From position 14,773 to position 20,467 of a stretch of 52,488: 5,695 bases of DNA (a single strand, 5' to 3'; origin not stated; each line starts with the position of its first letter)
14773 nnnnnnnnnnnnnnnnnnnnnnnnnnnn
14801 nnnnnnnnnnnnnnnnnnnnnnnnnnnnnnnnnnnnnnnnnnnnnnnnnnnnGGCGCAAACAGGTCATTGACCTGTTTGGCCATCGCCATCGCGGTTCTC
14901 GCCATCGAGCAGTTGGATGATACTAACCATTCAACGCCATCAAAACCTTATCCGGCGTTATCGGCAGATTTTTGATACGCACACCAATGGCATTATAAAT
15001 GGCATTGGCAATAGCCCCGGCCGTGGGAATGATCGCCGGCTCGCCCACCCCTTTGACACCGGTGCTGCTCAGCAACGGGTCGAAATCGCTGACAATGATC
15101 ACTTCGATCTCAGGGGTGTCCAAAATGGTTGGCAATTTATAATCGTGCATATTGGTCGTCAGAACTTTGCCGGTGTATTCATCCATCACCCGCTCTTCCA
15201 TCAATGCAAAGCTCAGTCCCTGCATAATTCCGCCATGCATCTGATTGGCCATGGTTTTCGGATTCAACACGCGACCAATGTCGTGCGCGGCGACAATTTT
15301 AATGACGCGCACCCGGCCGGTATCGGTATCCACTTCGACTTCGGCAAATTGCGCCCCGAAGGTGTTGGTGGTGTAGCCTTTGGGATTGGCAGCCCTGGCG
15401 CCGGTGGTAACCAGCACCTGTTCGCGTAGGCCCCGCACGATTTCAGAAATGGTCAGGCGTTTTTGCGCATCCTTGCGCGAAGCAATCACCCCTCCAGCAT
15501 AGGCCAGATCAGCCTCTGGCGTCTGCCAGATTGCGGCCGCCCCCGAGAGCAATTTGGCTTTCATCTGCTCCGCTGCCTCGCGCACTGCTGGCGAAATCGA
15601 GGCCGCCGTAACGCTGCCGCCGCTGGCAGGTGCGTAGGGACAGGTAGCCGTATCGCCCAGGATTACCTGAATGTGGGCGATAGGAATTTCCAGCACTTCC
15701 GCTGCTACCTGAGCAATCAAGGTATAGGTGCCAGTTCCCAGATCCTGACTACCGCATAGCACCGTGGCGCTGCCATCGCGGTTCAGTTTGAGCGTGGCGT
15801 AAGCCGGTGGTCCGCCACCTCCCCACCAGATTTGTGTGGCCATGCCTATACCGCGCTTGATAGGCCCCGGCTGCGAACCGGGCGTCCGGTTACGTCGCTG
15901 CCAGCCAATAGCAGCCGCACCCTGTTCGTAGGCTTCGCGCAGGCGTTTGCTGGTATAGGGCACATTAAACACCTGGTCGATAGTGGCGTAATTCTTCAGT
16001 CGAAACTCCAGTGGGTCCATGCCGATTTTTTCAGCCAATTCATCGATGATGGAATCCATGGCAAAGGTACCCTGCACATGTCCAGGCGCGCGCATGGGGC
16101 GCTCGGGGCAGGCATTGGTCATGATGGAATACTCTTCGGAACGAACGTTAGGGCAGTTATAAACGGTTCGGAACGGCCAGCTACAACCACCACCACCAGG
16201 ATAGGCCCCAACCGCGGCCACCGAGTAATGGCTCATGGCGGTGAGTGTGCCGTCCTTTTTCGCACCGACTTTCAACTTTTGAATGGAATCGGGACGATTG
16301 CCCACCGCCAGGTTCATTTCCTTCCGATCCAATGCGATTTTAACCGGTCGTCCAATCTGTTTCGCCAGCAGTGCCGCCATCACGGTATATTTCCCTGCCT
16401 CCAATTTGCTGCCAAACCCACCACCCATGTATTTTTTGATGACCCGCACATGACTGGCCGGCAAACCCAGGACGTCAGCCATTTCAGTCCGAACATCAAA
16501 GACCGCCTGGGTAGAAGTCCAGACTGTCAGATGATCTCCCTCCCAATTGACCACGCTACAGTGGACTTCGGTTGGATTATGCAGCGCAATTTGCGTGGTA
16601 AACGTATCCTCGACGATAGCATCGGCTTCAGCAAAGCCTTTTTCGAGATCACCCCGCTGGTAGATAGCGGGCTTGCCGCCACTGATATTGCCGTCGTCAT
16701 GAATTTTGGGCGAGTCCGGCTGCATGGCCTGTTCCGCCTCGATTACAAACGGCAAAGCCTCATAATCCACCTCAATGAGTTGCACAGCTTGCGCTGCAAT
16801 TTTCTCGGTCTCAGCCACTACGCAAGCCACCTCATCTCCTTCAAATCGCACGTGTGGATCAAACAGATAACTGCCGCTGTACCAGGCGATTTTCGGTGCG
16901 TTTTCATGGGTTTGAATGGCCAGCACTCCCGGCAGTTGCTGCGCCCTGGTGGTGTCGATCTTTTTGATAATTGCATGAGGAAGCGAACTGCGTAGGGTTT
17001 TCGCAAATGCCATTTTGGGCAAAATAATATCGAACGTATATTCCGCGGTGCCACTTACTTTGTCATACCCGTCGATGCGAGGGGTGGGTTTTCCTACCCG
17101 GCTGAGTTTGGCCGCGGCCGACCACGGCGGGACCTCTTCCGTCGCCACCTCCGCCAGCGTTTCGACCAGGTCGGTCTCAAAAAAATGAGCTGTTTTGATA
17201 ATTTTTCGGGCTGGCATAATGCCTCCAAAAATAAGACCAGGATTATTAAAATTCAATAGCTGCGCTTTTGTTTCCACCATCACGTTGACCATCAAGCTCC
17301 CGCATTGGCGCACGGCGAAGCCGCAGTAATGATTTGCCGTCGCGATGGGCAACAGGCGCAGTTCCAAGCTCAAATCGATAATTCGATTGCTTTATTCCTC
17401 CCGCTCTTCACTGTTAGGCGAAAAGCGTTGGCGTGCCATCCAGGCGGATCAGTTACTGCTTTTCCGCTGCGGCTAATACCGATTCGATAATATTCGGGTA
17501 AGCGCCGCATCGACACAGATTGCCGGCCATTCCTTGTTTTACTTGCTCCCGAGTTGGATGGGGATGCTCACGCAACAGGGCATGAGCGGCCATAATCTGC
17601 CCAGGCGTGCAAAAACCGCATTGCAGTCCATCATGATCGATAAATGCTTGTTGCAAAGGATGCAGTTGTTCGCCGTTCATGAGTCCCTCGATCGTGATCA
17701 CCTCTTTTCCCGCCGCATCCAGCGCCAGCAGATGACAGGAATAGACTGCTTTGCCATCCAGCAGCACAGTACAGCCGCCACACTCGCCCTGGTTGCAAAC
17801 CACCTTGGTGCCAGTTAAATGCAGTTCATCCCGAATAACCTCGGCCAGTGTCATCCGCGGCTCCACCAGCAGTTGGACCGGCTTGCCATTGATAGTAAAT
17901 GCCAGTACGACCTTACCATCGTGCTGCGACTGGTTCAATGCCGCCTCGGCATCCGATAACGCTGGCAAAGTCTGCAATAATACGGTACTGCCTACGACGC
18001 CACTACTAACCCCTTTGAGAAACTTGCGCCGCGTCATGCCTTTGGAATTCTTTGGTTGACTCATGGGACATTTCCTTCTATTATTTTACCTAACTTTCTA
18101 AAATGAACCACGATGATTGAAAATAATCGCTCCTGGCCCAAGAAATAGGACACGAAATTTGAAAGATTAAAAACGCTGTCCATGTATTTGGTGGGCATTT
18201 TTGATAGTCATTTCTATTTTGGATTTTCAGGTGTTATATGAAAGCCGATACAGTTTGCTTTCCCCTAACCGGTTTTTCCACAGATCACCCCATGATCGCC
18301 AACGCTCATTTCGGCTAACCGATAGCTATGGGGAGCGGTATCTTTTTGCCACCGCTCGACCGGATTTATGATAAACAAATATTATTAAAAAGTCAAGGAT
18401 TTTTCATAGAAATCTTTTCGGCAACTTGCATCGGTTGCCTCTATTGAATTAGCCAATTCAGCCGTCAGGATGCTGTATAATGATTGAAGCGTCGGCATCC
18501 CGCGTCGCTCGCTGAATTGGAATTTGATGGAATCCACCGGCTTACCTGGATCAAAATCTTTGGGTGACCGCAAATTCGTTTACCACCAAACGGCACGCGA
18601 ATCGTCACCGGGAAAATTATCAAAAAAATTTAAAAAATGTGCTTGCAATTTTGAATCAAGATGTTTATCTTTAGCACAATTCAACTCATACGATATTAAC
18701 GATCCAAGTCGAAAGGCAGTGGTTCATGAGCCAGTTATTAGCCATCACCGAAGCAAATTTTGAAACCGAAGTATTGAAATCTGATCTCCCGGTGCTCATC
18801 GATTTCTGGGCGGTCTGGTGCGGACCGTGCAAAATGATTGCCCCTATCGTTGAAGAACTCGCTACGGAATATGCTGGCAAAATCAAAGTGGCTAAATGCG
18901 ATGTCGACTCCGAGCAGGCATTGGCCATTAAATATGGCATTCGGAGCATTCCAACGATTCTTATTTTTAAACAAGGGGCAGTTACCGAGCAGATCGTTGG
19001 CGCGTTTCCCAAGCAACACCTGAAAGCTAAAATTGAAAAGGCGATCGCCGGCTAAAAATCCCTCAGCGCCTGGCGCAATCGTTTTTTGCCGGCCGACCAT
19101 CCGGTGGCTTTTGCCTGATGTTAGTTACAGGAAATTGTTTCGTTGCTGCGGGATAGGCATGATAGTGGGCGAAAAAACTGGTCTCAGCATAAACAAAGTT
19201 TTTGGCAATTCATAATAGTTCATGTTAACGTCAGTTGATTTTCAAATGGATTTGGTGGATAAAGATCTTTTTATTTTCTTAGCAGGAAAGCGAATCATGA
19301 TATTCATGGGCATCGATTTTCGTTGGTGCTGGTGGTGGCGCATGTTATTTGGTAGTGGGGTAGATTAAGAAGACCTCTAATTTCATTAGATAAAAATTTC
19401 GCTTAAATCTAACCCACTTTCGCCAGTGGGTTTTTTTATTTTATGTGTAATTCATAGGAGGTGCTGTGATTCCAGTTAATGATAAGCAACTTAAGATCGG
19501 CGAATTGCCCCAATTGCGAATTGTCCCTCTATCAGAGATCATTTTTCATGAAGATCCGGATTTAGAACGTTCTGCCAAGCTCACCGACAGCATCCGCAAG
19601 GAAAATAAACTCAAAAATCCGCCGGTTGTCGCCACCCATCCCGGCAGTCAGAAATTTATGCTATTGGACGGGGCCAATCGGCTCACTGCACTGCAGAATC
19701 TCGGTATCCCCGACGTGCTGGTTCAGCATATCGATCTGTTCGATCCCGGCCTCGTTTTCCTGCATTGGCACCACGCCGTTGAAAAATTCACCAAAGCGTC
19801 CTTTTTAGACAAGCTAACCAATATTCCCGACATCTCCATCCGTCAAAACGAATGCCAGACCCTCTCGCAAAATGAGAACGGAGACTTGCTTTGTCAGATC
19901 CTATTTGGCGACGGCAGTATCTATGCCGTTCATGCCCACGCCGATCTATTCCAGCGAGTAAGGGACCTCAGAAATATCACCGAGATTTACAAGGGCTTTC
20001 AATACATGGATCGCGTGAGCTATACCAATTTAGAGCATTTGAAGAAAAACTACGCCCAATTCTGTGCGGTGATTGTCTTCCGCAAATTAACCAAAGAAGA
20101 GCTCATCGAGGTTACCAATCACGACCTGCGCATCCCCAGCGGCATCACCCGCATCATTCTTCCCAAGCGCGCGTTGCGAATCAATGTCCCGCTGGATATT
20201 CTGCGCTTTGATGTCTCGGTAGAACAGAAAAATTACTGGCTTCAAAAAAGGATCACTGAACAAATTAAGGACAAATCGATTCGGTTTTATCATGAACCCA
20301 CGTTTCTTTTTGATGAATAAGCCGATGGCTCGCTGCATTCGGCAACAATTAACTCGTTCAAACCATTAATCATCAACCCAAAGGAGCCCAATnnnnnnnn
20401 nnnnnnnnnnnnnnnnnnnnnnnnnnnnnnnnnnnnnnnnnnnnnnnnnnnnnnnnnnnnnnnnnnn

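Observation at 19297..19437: Trp-codon-rich leader peptide with overlapping antiterminator/terminator upstream of a ParB-like gene and TrpB2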

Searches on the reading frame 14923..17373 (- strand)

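Call 7: search_protein_families(library=pfam, proteins=[window:14923-17373:-])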
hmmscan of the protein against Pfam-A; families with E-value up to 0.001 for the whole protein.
window:14923-17373:- (816 aa): 3 families
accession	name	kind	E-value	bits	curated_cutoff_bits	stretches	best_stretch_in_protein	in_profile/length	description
PF02738.23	MoCoBD_1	-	1.5e-71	240.8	27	1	238-462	13-244/244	Molybdopterin cofactor-binding domain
PF20256.3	MoCoBD_2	-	2.4e-71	241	27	1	486-754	3-283/283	Molybdopterin cofactor-binding domain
PF01315.27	Ald_Xan_dh_C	-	4.2e-25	88.6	31.3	1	107-208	1-110/110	Aldehyde oxidase and xanthine dehydrogenase, a/b hammerhead domain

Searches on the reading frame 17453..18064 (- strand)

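Call 7: search_protein_families(library=pfam, proteins=[window:17453-18064:-])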
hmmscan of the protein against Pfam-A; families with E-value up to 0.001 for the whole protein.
window:17453-18064:- (203 aa): 3 families
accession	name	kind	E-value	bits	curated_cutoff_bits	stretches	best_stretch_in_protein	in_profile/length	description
PF01799.25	Fer2_2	-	1.5e-32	112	30.3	1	124-196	1-74/75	[2Fe-2S] binding domain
PF00111.32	Fer2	-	5.7e-07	29.8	21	1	56-110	1-55/77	2Fe-2S iron-sulfur cluster binding domain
PF13085.11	Fer2_3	-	6e-05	23.4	27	1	87-130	49-91/107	2Fe-2S iron-sulfur cluster binding domain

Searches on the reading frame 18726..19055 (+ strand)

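Call 7: search_protein_families(library=pfam, proteins=[window:18726-19055:+])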
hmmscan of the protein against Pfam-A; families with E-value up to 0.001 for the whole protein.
window:18726-19055:+ (109 aa): 6 families
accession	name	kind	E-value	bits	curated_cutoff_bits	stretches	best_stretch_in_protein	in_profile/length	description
PF00085.26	Thioredoxin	-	1.3e-34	118.8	23.5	1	5-105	3-103/103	Thioredoxin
PF13098.12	Thioredoxin_2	-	2.5e-09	37.8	27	1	20-102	5-103/104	Thioredoxin-like domain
PF13905.12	Thioredoxin_8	-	3.1e-06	27.9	27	0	22-50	3-31/94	Thioredoxin-like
PF14595.12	Thioredoxin_9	-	1e-05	25.8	25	1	27-97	48-120/129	Thioredoxin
PF08534.16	Redoxin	-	5e-05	23.6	26.6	0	22-51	30-60/148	Redoxin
PF07449.17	HyaE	-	0.00039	20.9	22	1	41-92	49-101/108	Hydrogenase-1 expression protein HyaE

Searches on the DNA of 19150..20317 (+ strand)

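Call 21: search_rna_families(source=window, start=19150, end=19480, threshold=evalue, max_evalue=10)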
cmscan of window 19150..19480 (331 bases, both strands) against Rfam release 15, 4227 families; matches with E-value up to 10: 6.
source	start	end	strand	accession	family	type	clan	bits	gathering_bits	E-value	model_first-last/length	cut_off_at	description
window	19376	19449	+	RF02732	JA04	Gene; sRNA;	-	22.3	81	0.52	1-81/81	no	Aggregatibacter sRNA JA04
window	19327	19439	+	RF00513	Trp_leader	Cis-reg; leader;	-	20.7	41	0.064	1-100/100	no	Tryptophan operon leader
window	19364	19436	+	RF02379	csRNA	Gene; sRNA;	-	18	57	6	1-93/93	no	Cia-dependent small RNA csRNA1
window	19411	19455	-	RF02844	RefA9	Gene; antisense;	-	17.9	49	2.4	1-64/64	no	Enterococcus sRNA A9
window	19353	19417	-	RF00847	mir-62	Gene; miRNA;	-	14.8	70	5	1-58/58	no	mir-62 microRNA precursor family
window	19340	19436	+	RF02552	RcsR1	Gene; sRNA;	-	12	60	7.7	1-96/96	no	RcsR1 sRNA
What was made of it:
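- On Rfam RF01692 Bacteroid-trp: The family does not appear among the matches up to E = 10 in 19150-19480 (call 21).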

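Call 55: search_rna_families(sources=[L102, L103, L119, L094, L129, L125, L095, L089, L100, L112, L121, L158, L187, L171, L001, L025, L018, L058, L071, L014], threshold=gathering)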
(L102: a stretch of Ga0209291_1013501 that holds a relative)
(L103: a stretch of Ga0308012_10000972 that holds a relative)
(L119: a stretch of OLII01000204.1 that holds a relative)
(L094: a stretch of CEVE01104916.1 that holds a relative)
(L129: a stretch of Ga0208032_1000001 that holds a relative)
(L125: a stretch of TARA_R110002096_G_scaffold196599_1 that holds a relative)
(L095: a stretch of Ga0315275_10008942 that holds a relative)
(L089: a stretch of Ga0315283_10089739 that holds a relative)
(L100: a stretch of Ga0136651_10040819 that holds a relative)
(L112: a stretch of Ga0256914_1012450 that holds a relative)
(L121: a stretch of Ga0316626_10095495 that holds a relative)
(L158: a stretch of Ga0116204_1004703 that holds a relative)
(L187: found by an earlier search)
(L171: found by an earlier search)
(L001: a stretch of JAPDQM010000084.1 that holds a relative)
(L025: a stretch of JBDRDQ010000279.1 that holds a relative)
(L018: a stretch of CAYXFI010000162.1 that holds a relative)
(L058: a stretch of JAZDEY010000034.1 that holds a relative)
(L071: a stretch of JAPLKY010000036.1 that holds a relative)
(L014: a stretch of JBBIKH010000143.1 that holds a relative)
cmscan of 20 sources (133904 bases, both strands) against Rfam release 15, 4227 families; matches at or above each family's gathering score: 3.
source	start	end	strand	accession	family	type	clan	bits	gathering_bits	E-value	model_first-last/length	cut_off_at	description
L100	1927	2018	+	RF00005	tRNA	Gene; tRNA;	CL00001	60.9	29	2.1e-10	1-71/71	no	tRNA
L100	2068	2151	+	RF00005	tRNA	Gene; tRNA;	CL00001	47.1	29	1.3e-06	1-71/71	no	tRNA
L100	2432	2520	-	RF00001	5S_rRNA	Gene; rRNA;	CL00113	47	38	2.6e-06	30-120/120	5'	5S ribosomal RNA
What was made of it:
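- Closest known: Bacteroid-trp motif. Different: It gives no match in the window even at E<=10 (call 21), and no match at the gathering score in 20 related or similar loci (call 55).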

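Call 57: search_rna_families(sources=[L056, L058, L059, L061, L067, L068, L071, L025, L018], threshold=evalue, max_evalue=1, show_alignments=2)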
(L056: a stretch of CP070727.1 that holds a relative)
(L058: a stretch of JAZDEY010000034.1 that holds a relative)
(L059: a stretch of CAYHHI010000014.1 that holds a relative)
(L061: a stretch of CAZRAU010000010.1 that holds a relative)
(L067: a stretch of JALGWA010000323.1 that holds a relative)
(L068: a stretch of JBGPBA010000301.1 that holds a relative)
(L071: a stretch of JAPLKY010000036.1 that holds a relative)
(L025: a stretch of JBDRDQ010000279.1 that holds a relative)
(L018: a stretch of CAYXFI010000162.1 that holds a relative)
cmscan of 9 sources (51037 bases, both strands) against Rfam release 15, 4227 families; matches with E-value up to 1: 2.
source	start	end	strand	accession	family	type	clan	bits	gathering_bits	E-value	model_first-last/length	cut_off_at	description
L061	532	612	+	RF01772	rnk_pseudo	Cis-reg; leader;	-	31.2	55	0.2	1-108/108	no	Pseudomonas rnk leader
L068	458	541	+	RF02353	BjrC68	Gene; sRNA;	-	22.5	39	0.15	1-82/82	no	Bradyrhizobiaceae sRNA BjrC68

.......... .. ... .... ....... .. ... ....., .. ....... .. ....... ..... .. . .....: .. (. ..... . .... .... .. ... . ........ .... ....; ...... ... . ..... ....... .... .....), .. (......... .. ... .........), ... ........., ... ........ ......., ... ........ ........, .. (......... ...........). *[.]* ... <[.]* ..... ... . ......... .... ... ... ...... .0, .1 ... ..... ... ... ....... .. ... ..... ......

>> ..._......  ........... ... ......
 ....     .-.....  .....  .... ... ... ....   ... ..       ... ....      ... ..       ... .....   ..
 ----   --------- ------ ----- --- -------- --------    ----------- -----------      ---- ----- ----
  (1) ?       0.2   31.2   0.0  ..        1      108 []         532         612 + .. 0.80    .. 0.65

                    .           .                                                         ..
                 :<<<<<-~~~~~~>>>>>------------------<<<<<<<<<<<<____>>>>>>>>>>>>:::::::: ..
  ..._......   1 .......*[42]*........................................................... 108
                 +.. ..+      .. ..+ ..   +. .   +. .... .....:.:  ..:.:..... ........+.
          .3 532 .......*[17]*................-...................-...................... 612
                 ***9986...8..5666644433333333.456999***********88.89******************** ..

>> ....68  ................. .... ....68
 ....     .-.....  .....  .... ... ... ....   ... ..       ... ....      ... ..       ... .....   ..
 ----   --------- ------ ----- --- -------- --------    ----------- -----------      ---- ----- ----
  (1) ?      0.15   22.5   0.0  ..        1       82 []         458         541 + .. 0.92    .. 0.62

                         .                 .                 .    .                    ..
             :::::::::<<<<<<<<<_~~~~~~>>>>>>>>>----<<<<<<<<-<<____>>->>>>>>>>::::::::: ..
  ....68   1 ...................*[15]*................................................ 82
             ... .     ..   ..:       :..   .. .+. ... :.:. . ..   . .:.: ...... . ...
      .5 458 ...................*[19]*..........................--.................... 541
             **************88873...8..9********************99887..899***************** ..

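Call 76: search_rna_families(source=window, start=19290, end=19450, threshold=evalue, max_evalue=0.1, show_alignments=1)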
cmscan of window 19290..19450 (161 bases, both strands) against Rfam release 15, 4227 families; matches with E-value up to 0.1: 1.
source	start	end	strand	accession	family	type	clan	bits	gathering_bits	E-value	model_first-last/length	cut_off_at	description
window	19327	19439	+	RF00513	Trp_leader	Cis-reg; leader;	-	20.7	41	0.031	1-100/100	no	Tryptophan operon leader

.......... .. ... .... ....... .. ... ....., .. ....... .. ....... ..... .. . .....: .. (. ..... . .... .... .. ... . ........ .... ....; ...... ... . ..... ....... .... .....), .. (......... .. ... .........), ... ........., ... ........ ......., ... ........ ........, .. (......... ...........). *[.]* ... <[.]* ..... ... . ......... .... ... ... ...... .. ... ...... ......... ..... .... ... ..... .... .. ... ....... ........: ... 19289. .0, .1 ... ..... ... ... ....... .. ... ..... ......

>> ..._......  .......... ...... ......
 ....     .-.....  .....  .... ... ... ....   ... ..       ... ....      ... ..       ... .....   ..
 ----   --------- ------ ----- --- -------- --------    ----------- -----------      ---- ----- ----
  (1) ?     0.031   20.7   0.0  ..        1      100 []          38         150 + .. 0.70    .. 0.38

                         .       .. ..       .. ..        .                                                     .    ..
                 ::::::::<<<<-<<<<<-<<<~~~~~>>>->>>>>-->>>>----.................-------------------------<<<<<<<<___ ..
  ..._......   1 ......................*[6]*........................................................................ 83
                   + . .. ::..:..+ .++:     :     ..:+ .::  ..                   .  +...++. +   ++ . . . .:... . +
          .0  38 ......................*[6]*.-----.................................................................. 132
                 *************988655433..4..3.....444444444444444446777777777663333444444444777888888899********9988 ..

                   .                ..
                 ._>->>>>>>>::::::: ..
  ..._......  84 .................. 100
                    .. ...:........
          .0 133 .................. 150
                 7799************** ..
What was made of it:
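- On Rfam RF00513 Trp_leader: The score is 20.7 bits, E = 0.03-0.06, with a full-length alignment (calls 21, 76).
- Closest known: Enterobacterial trp operon leader. Same: The Rfam model aligns over its full length, placing the Trp codons on the Trp codons and the terminator on the terminator (calls 21, 76).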
